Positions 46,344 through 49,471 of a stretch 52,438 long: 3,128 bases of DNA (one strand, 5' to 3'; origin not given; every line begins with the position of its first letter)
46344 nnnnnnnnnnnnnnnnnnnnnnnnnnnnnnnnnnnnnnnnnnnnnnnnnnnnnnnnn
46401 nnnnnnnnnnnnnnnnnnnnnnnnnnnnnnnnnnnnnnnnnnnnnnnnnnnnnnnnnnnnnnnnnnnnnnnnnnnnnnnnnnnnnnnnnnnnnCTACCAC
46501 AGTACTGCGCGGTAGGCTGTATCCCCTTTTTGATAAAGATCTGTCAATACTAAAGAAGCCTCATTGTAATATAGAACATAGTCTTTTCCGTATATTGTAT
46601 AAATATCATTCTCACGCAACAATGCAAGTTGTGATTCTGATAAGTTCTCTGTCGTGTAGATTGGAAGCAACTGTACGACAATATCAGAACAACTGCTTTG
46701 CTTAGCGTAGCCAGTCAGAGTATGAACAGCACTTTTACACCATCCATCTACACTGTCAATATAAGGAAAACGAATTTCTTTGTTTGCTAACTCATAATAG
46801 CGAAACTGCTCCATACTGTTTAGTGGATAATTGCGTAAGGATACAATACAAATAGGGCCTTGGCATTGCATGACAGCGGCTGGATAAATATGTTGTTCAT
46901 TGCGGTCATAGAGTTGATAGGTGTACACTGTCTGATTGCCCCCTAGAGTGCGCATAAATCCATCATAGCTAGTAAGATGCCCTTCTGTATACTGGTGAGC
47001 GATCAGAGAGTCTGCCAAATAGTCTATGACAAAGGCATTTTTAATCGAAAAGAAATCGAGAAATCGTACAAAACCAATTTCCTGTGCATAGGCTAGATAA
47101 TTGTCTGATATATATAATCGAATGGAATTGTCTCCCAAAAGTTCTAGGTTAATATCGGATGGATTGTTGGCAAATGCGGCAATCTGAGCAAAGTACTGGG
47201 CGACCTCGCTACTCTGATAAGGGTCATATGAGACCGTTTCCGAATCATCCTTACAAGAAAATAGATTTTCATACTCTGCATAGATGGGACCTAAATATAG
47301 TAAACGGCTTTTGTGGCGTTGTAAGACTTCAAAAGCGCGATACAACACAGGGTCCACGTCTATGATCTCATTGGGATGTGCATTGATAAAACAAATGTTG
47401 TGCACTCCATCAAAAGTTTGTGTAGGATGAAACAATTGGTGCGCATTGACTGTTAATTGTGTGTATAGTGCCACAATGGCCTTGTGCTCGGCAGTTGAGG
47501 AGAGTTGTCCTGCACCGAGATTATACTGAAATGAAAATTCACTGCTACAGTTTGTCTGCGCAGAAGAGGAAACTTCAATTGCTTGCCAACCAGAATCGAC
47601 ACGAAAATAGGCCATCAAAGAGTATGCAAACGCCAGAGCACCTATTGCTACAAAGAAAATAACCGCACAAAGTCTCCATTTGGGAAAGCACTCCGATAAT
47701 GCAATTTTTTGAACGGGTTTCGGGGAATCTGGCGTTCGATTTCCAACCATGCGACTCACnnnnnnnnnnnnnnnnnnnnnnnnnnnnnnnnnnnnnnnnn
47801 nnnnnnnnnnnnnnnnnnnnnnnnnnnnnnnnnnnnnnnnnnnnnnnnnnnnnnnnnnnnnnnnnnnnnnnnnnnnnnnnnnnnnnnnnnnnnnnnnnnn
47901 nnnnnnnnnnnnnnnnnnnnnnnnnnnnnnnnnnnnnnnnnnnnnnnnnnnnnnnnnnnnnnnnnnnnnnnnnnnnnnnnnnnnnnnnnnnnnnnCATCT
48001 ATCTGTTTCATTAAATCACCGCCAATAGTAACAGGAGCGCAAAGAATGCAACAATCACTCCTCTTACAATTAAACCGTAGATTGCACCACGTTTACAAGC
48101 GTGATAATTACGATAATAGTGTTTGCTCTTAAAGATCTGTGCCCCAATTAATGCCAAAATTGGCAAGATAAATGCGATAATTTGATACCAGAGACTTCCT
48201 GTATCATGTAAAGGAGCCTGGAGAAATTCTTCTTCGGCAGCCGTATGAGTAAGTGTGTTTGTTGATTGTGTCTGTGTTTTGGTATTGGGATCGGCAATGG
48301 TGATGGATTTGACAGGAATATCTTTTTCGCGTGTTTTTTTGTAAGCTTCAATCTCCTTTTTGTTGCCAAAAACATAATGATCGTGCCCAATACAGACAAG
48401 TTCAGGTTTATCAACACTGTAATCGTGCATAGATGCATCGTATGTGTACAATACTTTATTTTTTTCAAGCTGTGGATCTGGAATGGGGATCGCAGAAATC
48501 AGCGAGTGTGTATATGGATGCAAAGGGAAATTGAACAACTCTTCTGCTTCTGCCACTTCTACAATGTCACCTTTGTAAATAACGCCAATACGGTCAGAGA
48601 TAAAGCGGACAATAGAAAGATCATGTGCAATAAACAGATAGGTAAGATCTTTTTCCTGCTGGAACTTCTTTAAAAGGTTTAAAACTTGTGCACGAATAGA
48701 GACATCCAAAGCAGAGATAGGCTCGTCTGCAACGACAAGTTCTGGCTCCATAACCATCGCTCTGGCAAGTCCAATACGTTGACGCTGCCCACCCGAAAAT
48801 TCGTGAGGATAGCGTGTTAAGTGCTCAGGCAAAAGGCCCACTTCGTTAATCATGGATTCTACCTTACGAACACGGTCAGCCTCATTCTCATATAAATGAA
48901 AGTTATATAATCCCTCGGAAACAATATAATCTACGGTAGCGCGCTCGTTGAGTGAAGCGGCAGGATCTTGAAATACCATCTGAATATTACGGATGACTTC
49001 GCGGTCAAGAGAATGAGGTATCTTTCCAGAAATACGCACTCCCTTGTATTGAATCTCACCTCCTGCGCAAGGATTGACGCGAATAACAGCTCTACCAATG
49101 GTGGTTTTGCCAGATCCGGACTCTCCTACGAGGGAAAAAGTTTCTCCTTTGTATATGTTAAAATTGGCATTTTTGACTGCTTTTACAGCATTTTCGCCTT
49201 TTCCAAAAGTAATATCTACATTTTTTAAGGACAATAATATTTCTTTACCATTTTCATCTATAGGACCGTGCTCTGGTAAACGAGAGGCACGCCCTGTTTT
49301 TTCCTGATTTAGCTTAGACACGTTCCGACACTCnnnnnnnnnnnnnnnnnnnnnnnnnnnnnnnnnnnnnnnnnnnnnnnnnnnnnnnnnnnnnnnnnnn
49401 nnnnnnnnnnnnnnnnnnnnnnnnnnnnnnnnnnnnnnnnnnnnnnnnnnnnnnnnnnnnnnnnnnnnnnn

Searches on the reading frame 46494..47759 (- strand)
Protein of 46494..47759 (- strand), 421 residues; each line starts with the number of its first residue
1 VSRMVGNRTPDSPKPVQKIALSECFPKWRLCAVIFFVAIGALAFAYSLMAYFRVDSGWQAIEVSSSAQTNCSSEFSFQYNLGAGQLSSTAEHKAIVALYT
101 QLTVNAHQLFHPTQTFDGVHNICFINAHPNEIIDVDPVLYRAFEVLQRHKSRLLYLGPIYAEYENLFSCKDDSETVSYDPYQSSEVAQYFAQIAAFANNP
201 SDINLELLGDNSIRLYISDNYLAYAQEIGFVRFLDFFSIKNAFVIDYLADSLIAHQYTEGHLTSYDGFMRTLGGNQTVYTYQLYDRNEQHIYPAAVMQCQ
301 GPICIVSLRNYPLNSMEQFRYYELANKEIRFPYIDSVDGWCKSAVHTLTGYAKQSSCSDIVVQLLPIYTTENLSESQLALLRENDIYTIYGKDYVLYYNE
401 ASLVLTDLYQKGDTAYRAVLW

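Call 14: search_protein_families(library=pfam, proteins=[window:46494-47759:-])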
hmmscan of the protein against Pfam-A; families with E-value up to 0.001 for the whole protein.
window:46494-47759:- (421 aa): 0 families

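Call 47: find_homologous_proteins(query=window:46494-47759:-, max_evalue=1e-30)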
Query window:46494-47759:- (421 aa): 312 proteins with E <= 1e-30 among 3857 candidates; the best 120 are listed.
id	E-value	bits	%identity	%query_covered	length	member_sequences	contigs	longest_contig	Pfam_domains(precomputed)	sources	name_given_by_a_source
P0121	6.5e-278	939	98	100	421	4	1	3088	-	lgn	-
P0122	4.1e-166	571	61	99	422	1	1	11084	-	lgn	-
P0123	7.0e-166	570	61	99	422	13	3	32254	-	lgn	-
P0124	9.7e-155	534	57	100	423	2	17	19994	-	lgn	-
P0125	8.3e-144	498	52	100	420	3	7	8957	-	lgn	-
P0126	2.0e-139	483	51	98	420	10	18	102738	-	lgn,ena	-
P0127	7.2e-132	458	49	98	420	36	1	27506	-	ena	-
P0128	1.7e-130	454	48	99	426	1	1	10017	-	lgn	-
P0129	1.9e-129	450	48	99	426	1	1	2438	-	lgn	-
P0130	1.8e-128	447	47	100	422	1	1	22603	-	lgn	-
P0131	7.9e-126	438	48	100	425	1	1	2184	-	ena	-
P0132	1.4e-125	438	49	99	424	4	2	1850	-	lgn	-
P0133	2.5e-125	437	48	100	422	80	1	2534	-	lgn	-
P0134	4.2e-123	429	47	100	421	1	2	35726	-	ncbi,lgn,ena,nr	ncbi:MAG: hypothetical protein SOT28_01670 [Fusicatenibacter sp.]|nr:hypothetical protein [Lachnospi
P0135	9.5e-123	428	46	100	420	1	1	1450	-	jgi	jgi:hypothetical protein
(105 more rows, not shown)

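Call 48: find_encoding_contigs(protein=P0123, flank=2500, max_places=2)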
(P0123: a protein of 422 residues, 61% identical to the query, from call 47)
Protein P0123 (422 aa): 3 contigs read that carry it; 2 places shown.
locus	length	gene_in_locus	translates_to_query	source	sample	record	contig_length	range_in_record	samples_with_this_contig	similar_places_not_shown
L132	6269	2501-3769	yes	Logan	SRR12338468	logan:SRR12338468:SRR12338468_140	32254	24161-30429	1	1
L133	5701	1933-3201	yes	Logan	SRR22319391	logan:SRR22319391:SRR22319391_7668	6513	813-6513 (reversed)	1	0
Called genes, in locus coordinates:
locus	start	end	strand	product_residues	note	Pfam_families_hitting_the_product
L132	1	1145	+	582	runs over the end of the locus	PF00005:ABC_tran, PF13304:AAA_21 (weak), PF08352:oligo_HPY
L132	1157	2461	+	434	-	PF00005:ABC_tran, PF08352:oligo_HPY (weak)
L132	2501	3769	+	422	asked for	-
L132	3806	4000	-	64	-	-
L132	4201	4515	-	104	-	-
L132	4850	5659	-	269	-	PF08230:CW_7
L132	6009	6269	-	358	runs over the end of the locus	-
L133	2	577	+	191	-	?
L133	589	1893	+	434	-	PF00005:ABC_tran, PF08352:oligo_HPY (weak)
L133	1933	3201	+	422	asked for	-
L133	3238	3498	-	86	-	PF13560:HTH_31 (weak), PF01381:HTH_3 (weak)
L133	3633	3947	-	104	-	-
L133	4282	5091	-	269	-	PF08230:CW_7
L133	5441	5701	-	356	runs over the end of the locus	?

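Call 49: find_encoding_contigs(protein=P0124, flank=2500, max_places=2)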
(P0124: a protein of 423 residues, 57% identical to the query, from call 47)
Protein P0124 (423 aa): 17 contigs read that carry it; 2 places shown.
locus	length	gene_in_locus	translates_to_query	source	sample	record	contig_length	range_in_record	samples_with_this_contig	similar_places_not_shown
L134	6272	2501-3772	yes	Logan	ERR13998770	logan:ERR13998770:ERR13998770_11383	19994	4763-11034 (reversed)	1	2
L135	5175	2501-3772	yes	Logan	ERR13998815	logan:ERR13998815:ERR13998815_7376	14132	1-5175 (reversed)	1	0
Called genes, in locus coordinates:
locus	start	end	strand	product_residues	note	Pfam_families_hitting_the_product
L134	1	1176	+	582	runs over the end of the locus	PF00005:ABC_tran, PF13304:AAA_21 (weak), PF08352:oligo_HPY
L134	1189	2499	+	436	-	PF00005:ABC_tran, PF08352:oligo_HPY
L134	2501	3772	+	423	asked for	-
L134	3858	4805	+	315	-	PF03547:Mem_trans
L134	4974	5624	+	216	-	-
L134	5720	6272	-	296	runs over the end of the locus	-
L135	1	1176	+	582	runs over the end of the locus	PF00005:ABC_tran, PF13304:AAA_21 (weak), PF08352:oligo_HPY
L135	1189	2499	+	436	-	PF00005:ABC_tran, PF08352:oligo_HPY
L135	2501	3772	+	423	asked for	-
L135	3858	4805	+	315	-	PF03547:Mem_trans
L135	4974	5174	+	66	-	?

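Call 50: find_encoding_contigs(protein=P0126, flank=2500, max_places=2)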
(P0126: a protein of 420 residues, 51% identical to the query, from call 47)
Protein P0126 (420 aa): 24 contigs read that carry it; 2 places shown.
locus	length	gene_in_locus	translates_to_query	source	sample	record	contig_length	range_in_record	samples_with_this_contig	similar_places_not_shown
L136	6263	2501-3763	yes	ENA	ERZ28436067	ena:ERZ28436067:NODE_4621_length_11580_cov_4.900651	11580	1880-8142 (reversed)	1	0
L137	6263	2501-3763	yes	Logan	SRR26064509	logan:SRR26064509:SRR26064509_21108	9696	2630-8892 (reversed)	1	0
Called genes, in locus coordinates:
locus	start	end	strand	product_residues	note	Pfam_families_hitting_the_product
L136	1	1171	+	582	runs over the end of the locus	PF00005:ABC_tran, PF05621:TniB (faint), PF00005:ABC_tran, PF13304:AAA_21 (weak), PF08352:oligo_HPY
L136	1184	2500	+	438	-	PF00005:ABC_tran, PF08352:oligo_HPY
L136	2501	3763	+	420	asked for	-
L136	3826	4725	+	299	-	PF08220:HTH_DeoR (weak), PF08279:HTH_11, PF19187:HTH_PafC (weak), PF13280:WYL, PF25583:WCX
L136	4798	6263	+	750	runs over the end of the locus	PF02463:SMC_N (faint), PF03193:RsgA_GTPase (faint), PF13175:AAA_15 (faint), PF13191:AAA_16 (faint), PF13401:AAA_22 (faint), PF13555:AAA_29 (faint), PF01443:Viral_helicase1 (faint), PF00005:ABC_tran, +1 more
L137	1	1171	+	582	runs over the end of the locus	PF00005:ABC_tran, PF05621:TniB (faint), PF00005:ABC_tran, PF13304:AAA_21 (weak), PF08352:oligo_HPY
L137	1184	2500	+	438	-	PF00005:ABC_tran, PF08352:oligo_HPY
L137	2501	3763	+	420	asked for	-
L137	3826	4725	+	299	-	PF08220:HTH_DeoR (weak), PF08279:HTH_11, PF19187:HTH_PafC (weak), PF13280:WYL, PF25583:WCX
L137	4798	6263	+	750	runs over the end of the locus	PF02463:SMC_N (faint), PF03193:RsgA_GTPase (faint), PF13175:AAA_15 (faint), PF13191:AAA_16 (faint), PF13401:AAA_22 (faint), PF13555:AAA_29 (faint), PF01443:Viral_helicase1 (faint), PF00005:ABC_tran, +1 more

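Call 69: find_encoding_contigs(protein=P0124, flank=4500, max_places=1)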
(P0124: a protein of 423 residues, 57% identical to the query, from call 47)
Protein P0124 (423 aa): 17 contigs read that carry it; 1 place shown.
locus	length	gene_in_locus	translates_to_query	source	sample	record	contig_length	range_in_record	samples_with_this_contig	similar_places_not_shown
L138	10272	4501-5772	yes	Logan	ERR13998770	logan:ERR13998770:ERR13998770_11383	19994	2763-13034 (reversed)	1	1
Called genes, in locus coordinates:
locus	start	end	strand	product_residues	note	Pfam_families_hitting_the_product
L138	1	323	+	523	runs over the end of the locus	PF00528:BPD_transp_1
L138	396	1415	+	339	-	PF12911:OppC_N, PF00528:BPD_transp_1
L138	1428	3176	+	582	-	PF00005:ABC_tran, PF13304:AAA_21 (weak), PF08352:oligo_HPY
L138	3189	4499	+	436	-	PF00005:ABC_tran, PF08352:oligo_HPY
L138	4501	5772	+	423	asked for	-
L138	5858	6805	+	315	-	PF03547:Mem_trans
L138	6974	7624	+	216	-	-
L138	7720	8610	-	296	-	-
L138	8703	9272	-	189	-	PF12822:ECF_trnsprt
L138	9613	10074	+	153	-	PF04471:Mrr_cat, PF22722:NA-iREase1, PF13156:Mrr_cat_2 (weak)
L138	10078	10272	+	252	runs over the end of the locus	PF17774:YlmH_RBD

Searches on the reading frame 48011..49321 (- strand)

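Call 14: search_protein_families(library=pfam, proteins=[window:48011-49321:-])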
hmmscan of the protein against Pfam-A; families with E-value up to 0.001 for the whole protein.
window:48011-49321:- (436 aa): 3 families
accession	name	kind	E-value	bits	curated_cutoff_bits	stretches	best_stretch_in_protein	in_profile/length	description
PF00005.33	ABC_tran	-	1.3e-26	94.3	25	1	49-202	1-136/137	ABC transporter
PF08352.17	oligo_HPY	-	1.4e-07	32.2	27.1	1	254-287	1-34/65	Oligopeptide/dipeptide transporter, C-terminal region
PF02463.25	SMC_N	-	8.2e-05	22.6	40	1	61-249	26-213/220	RecF/RecN/SMC N terminal domain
